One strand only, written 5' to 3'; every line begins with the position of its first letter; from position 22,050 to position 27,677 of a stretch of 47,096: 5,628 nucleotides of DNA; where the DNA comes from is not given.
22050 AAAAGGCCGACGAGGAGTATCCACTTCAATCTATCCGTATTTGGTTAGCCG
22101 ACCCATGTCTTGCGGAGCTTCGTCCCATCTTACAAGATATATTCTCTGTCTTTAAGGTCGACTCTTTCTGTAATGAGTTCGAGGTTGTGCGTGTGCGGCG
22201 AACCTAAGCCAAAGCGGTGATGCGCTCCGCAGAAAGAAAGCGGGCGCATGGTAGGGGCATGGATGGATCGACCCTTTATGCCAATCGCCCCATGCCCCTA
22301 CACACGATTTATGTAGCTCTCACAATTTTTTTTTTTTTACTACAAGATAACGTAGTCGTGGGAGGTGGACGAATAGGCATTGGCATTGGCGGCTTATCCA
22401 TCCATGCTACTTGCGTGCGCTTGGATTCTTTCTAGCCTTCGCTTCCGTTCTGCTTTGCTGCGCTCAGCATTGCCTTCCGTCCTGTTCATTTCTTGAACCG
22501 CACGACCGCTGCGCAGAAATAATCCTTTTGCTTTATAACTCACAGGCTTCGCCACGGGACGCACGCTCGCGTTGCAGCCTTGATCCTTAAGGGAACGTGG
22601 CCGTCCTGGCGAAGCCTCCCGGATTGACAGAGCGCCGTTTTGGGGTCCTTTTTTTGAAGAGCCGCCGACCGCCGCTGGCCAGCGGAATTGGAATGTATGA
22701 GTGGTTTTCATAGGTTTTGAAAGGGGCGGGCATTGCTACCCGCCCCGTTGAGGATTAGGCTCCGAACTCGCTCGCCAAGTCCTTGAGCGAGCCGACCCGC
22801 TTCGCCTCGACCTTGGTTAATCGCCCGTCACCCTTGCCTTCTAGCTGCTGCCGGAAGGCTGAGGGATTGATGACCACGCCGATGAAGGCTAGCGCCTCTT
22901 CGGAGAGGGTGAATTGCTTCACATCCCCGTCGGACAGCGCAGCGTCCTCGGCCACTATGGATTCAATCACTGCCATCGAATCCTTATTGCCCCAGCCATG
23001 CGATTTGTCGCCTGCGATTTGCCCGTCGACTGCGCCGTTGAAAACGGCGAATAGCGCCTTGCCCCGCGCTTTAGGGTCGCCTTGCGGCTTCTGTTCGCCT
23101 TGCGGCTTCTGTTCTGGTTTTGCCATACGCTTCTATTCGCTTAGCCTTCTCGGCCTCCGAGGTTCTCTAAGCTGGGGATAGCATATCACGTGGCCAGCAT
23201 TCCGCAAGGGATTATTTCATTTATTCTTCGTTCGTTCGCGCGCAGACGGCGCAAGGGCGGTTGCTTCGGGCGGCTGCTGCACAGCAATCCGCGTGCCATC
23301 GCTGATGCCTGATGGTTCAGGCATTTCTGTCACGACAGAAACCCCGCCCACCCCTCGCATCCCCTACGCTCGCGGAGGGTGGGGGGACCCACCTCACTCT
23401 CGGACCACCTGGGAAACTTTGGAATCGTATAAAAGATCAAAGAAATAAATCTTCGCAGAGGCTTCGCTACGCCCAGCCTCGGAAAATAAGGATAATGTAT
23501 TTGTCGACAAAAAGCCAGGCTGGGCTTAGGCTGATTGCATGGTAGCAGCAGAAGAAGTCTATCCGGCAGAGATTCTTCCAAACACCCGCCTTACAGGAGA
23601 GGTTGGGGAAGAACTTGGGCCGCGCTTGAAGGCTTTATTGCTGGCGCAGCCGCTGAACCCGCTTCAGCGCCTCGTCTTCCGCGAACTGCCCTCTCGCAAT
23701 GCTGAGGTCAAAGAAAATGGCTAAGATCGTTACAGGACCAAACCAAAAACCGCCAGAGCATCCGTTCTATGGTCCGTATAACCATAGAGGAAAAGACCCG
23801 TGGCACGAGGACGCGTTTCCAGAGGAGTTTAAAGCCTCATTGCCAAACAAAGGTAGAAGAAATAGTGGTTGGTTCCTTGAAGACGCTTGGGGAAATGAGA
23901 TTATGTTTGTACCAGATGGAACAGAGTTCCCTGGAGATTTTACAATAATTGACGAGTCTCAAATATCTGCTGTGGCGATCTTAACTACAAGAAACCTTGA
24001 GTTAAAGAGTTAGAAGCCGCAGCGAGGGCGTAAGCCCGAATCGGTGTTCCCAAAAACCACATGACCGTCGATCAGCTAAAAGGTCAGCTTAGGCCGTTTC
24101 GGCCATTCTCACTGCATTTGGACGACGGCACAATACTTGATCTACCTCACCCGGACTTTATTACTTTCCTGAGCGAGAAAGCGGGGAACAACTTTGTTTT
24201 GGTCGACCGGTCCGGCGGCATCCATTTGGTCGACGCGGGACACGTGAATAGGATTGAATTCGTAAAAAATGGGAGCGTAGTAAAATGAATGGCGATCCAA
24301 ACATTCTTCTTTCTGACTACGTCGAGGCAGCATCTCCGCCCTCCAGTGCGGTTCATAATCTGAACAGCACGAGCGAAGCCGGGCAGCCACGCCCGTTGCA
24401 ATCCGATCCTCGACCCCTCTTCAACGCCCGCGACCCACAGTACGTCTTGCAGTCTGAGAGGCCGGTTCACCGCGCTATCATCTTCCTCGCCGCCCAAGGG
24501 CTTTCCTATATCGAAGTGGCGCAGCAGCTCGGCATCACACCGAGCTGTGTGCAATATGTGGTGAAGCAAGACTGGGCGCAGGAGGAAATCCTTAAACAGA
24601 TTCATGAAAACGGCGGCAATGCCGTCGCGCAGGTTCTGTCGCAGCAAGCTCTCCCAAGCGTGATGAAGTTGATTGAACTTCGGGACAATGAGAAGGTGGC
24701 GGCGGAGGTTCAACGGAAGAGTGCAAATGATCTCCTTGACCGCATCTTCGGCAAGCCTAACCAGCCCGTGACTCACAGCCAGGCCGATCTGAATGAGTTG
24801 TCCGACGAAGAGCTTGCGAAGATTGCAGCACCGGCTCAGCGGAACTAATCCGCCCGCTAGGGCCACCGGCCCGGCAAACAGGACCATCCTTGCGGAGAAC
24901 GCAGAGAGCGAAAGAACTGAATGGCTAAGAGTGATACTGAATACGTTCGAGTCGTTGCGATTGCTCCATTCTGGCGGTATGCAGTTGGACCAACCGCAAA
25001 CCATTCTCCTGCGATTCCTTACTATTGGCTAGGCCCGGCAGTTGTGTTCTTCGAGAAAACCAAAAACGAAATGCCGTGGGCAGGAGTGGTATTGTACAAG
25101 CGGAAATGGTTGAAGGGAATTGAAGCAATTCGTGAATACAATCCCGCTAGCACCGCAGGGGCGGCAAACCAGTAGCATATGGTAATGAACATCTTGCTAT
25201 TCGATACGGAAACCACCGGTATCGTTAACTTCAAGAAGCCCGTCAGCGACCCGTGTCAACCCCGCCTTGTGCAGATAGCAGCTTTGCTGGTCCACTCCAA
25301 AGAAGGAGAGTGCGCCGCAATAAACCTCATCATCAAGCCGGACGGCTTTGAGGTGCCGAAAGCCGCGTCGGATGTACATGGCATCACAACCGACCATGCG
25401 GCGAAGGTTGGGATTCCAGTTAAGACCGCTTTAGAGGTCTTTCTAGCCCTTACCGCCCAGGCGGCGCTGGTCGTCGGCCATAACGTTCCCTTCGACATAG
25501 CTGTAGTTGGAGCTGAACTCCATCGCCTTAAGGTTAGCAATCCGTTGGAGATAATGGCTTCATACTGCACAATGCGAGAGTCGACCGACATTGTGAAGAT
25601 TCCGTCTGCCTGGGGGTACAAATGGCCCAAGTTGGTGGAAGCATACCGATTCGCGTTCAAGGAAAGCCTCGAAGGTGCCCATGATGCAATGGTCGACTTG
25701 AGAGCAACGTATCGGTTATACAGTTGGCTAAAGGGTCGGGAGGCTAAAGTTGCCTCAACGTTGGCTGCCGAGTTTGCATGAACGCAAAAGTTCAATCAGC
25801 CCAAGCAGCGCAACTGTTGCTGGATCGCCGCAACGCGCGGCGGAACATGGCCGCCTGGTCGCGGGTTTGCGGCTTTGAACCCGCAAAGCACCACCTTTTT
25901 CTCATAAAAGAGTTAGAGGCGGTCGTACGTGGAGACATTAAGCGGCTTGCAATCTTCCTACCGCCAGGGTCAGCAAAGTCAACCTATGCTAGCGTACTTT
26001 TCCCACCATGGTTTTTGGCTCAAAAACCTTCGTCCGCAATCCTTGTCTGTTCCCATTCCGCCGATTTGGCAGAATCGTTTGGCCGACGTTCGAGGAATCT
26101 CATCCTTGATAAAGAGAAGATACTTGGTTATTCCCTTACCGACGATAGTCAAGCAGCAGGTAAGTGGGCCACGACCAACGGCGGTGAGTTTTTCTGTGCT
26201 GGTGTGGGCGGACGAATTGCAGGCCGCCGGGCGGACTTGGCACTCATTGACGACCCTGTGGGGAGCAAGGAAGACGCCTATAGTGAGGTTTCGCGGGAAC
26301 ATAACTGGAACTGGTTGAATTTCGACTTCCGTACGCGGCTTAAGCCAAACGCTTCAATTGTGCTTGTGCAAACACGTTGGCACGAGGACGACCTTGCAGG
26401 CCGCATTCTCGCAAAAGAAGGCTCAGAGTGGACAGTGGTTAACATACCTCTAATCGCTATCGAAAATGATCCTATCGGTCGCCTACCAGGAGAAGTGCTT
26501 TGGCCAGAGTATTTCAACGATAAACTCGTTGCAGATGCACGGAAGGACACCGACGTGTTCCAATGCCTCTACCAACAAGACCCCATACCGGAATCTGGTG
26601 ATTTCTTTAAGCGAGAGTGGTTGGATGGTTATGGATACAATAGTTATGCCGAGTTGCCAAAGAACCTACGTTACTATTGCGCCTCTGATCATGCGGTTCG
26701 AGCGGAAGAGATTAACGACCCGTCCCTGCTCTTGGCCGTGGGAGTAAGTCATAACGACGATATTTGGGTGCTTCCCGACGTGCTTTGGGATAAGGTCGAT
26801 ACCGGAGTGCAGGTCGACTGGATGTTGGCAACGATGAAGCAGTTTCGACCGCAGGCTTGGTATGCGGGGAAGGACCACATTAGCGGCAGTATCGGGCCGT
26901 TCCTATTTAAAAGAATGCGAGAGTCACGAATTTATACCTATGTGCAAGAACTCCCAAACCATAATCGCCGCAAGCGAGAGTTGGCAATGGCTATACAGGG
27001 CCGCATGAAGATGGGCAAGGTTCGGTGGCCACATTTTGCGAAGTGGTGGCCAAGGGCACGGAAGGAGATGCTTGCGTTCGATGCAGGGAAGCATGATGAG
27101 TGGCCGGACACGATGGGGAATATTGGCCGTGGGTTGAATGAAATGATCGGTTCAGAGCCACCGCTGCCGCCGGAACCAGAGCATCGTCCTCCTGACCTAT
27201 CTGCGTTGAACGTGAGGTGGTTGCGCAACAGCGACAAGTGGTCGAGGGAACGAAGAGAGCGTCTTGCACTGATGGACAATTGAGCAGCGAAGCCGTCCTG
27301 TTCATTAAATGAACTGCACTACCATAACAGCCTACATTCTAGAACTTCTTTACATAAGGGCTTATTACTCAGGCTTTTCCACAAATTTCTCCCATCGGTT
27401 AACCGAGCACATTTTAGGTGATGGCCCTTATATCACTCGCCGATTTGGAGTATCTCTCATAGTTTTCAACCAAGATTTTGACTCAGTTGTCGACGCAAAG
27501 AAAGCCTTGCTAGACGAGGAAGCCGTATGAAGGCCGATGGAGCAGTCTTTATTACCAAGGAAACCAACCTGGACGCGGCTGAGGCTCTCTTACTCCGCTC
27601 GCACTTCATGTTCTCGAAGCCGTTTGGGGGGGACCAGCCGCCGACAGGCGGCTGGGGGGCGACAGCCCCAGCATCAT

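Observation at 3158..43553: Nine copies of a 27-nt hairpin-forming element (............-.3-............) at gene boundaries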

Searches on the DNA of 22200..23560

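Call 79: search_rna_families(source=window, start=22200, end=23560, threshold=evalue, max_evalue=1)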
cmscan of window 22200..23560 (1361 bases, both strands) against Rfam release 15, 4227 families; matches with E-value up to 1: 0.
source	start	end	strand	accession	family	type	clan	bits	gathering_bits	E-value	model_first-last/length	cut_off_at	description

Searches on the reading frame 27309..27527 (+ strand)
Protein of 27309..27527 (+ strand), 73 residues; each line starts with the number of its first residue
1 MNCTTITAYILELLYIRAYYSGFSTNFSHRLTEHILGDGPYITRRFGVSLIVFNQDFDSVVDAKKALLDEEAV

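Call 44: search_protein_families(library=pfam, proteins=[window:27309-27527:+], max_evalue=0.05)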
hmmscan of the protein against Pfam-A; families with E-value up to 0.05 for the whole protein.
window:27309-27527:+ (73 aa): 1 family
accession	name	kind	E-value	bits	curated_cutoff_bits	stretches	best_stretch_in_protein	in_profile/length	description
PF01541.30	GIY-YIG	-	0.0068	17.1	22.6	1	17-47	13-45/78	GIY-YIG catalytic domain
